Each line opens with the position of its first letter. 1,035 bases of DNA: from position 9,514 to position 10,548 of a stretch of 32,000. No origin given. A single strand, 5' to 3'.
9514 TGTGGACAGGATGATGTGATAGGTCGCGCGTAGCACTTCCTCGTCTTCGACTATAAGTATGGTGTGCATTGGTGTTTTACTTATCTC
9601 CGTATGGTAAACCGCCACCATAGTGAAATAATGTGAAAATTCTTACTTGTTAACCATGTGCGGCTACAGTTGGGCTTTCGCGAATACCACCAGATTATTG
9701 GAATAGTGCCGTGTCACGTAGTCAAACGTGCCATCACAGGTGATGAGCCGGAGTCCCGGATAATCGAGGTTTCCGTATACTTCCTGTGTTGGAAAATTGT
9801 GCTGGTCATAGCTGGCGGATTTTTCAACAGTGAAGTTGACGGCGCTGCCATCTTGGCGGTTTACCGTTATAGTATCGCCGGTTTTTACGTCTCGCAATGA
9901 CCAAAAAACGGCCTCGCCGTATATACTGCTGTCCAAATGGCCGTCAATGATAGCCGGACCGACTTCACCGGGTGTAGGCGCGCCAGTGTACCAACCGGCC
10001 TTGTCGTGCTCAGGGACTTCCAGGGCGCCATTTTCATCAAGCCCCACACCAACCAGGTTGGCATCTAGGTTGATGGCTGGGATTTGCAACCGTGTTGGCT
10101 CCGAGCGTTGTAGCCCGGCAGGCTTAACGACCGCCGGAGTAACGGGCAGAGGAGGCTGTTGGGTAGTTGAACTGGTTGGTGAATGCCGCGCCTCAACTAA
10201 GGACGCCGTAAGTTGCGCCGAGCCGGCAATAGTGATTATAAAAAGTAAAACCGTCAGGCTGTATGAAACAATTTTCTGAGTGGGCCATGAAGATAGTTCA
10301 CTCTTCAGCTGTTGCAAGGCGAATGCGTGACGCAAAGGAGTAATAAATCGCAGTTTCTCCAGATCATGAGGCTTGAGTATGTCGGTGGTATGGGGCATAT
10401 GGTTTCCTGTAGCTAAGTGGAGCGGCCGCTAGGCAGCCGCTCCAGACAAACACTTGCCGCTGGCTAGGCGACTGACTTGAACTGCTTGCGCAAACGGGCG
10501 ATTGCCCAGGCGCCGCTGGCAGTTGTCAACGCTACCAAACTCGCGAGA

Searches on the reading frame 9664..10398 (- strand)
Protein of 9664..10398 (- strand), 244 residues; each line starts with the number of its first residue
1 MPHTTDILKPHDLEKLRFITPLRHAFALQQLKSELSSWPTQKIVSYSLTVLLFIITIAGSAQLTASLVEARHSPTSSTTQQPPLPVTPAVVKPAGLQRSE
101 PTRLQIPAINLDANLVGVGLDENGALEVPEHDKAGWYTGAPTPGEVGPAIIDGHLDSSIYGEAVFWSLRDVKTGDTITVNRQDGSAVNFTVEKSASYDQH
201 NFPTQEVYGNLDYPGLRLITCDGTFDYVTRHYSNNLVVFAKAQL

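Call 11: search_protein_families(library=pfam, proteins=[window:9664-10398:-], max_evalue=0.01)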
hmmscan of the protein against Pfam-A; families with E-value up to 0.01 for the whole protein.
window:9664-10398:- (244 aa): 1 family
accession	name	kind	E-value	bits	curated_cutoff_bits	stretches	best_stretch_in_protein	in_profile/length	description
PF04203.18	Sortase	-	2.3e-21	76.3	26.6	1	104-242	1-124/125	Sortase domain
